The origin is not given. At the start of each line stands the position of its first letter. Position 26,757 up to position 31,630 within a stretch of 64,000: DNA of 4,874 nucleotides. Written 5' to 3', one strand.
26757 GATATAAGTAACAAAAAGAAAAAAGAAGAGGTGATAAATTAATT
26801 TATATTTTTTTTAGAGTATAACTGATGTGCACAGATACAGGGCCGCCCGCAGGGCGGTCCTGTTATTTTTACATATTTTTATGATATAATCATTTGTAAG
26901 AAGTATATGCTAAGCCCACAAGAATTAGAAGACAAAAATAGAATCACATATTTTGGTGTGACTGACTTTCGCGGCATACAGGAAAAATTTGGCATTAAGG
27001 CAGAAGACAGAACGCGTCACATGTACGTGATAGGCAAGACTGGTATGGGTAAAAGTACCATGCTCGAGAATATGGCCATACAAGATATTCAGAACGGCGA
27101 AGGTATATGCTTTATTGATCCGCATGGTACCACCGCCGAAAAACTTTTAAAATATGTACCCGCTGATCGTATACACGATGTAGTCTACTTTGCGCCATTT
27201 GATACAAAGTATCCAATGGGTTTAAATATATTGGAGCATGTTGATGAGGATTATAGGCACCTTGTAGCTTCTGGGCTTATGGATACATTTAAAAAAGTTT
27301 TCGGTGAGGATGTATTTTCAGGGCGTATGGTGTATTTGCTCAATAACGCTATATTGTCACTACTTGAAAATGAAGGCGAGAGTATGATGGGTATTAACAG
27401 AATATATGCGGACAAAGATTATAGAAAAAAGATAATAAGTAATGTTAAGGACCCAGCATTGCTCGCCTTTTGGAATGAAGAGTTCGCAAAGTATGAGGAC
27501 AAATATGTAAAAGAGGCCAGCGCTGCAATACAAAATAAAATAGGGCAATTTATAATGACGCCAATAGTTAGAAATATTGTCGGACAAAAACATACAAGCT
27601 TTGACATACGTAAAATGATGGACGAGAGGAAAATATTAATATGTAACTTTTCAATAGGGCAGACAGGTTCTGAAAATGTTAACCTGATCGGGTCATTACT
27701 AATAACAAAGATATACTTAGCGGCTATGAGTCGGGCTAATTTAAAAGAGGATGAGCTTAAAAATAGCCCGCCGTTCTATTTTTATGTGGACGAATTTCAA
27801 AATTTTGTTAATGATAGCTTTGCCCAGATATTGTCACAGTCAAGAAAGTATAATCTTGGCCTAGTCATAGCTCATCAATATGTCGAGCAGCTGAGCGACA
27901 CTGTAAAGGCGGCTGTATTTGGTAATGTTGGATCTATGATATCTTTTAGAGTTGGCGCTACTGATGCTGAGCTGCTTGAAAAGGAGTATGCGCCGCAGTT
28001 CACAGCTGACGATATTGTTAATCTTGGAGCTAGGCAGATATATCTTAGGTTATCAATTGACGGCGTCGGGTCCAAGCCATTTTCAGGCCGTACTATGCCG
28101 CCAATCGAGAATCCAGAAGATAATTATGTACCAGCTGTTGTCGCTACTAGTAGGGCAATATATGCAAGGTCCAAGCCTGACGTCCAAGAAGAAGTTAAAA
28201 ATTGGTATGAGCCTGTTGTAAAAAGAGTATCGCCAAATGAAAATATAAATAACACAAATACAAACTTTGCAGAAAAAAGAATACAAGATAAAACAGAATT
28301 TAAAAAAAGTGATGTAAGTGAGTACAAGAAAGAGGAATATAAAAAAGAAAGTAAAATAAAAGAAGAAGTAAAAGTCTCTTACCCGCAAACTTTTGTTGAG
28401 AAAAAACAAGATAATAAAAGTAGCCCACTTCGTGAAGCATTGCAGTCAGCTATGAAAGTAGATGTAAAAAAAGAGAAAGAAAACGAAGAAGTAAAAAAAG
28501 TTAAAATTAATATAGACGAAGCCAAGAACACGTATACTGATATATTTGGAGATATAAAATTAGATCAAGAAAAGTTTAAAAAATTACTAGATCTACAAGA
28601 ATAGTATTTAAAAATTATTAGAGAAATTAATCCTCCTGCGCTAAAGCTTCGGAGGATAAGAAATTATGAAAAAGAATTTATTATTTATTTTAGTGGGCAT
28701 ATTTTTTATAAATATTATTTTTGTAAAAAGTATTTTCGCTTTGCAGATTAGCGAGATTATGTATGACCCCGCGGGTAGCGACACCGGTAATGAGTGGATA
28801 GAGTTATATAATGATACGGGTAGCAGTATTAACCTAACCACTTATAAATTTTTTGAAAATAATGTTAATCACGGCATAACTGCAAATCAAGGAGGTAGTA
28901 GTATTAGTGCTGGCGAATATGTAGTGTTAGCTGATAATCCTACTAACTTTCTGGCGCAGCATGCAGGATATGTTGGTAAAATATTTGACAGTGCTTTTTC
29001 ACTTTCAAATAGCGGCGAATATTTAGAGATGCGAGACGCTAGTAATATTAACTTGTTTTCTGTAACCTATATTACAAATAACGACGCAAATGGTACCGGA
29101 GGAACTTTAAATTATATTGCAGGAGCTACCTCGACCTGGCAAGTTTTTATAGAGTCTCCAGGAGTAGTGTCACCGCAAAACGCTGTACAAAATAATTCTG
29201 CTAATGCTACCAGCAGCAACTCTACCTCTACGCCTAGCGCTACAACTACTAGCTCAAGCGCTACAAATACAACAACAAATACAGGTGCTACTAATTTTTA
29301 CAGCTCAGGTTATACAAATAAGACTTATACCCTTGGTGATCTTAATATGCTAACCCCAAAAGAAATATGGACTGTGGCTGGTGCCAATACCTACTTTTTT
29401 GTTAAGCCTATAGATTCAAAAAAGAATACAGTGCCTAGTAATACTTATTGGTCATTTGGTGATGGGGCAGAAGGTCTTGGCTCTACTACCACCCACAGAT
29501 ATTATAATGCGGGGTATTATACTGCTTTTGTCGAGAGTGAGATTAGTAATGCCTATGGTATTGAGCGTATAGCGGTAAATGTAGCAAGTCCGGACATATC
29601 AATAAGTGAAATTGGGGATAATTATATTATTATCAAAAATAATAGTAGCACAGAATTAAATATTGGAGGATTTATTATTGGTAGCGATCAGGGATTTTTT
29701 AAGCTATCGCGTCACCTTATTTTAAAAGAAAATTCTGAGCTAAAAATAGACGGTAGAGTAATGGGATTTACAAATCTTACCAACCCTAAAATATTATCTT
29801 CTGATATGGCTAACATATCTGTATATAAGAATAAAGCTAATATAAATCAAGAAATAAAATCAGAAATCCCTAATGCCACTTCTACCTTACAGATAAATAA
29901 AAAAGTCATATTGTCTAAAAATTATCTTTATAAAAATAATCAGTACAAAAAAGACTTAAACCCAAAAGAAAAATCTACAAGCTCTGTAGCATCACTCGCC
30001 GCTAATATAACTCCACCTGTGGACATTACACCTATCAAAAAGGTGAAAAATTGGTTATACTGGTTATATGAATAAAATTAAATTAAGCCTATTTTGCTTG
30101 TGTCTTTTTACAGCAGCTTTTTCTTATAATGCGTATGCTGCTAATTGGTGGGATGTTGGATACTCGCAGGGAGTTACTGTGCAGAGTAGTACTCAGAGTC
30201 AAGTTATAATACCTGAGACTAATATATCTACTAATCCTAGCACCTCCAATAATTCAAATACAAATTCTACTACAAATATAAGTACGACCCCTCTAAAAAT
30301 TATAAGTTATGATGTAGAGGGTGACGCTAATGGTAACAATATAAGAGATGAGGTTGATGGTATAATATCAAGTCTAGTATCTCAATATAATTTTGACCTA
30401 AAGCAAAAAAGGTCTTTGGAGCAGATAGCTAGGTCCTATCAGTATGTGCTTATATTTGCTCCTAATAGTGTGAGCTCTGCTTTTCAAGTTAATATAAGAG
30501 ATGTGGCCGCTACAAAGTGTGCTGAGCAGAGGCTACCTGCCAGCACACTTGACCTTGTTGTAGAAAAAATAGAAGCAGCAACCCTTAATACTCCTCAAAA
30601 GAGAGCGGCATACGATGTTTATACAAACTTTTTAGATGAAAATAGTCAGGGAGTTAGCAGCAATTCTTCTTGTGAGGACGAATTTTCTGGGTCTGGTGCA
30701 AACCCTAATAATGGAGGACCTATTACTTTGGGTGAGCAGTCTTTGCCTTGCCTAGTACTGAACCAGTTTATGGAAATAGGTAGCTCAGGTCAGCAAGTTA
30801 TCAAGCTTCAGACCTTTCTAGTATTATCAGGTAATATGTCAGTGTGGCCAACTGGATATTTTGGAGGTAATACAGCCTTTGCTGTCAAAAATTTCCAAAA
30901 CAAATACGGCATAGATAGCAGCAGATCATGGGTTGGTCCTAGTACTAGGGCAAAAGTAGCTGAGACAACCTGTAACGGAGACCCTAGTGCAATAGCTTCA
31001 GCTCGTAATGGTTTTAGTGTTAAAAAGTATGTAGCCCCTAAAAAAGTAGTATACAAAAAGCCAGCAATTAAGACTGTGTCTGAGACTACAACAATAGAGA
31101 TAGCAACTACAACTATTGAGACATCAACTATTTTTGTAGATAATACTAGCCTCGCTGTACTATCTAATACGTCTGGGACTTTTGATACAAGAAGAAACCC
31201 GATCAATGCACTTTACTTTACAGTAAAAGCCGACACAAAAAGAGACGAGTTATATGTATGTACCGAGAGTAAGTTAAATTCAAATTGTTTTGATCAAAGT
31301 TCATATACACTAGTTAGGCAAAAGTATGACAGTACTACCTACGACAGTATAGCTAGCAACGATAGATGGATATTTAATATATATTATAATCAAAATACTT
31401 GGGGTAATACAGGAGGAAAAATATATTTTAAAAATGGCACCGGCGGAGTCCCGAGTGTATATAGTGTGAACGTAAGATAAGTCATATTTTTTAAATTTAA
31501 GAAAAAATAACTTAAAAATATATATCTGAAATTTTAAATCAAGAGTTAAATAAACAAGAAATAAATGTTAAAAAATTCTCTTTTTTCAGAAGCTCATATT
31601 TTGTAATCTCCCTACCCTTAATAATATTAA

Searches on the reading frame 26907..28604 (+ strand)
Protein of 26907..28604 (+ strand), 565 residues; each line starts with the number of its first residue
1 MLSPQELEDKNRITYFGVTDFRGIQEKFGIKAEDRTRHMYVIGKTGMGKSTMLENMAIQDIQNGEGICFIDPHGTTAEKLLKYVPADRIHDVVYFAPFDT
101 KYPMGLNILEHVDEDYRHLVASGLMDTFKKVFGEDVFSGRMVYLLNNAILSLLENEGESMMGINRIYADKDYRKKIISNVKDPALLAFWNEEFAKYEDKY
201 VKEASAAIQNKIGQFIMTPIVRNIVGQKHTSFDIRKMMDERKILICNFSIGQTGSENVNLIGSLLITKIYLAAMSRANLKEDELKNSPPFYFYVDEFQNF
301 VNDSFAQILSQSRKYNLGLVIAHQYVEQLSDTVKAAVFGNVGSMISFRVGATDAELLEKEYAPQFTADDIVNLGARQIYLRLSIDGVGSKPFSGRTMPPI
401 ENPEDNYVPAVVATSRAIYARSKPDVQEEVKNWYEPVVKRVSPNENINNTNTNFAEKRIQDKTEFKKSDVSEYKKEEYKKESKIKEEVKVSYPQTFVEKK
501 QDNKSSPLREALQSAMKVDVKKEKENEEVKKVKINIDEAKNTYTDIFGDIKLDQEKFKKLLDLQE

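Call 78: search_protein_families(library=pfam, proteins=[window:26907-28604:+], max_evalue=0.0001)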
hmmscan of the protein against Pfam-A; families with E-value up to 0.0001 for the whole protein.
window:26907-28604:+ (565 aa): 3 families
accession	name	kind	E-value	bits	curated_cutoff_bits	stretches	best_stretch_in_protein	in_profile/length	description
PF10412.15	TrwB_AAD_bind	-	2.6e-08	33.6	20.5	1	32-332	11-289/387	Type IV secretion-system coupling protein DNA-binding domain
PF13401.12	AAA_22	-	1.6e-05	25.6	27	0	35-83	4-53/130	AAA domain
PF12696.13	TraG-D_C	-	2.9e-05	24.4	22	0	289-348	1-65/126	TraM recognition site of TraD and TraG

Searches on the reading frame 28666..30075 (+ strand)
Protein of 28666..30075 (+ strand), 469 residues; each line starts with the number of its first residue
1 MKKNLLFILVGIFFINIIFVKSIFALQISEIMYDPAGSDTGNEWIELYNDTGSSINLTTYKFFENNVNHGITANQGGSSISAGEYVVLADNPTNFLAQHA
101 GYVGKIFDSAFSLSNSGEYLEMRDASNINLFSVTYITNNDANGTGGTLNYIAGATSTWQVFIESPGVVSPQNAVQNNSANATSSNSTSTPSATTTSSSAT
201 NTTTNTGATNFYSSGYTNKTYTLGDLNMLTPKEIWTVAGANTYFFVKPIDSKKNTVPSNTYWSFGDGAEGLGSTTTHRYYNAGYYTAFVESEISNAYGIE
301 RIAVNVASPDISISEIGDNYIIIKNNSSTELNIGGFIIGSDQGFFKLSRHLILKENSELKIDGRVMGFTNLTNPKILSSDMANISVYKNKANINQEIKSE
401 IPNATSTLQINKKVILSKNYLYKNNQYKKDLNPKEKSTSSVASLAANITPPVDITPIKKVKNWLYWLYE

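Call 8: search_protein_families(library=pfam, proteins=[window:28666-30075:+], max_evalue=0.01)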
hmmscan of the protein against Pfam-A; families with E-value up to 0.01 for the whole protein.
window:28666-30075:+ (469 aa): 3 families
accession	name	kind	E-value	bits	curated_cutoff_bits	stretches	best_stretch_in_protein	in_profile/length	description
PF00932.25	LTD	-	4e-14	53.4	34.3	1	26-135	8-107/109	Lamin Tail Domain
PF18911.6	PKD_4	-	0.00035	21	27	1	255-287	32-64/85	PKD domain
PF22182.2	DUF6945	-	0.0045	17.5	28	0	416-464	21-68/83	Domain of unknown function (DUF6945)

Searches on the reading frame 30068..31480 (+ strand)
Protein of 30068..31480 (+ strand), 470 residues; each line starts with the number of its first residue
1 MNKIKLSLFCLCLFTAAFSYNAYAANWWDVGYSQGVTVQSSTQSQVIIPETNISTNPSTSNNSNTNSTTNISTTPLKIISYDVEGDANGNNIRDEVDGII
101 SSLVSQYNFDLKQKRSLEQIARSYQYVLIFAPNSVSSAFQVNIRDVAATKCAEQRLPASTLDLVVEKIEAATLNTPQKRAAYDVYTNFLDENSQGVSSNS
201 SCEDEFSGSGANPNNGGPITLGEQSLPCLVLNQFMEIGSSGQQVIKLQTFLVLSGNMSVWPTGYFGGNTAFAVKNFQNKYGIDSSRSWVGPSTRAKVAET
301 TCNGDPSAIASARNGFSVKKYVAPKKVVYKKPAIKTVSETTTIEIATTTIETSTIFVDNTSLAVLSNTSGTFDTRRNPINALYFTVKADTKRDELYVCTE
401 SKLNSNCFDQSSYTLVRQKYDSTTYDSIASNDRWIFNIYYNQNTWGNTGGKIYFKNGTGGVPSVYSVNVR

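Call 8: search_protein_families(library=pfam, proteins=[window:30068-31480:+], max_evalue=0.01)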
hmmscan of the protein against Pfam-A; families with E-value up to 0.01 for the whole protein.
window:30068-31480:+ (470 aa): 2 families
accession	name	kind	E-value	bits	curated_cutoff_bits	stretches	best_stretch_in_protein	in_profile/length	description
PF01471.23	PG_binding_1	-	6.1e-06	26.8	23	1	240-283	1-44/57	Putative peptidoglycan binding domain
PF20780.2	TssR_M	-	0.0092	16.1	25.7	0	346-413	9-76/86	TssR second domain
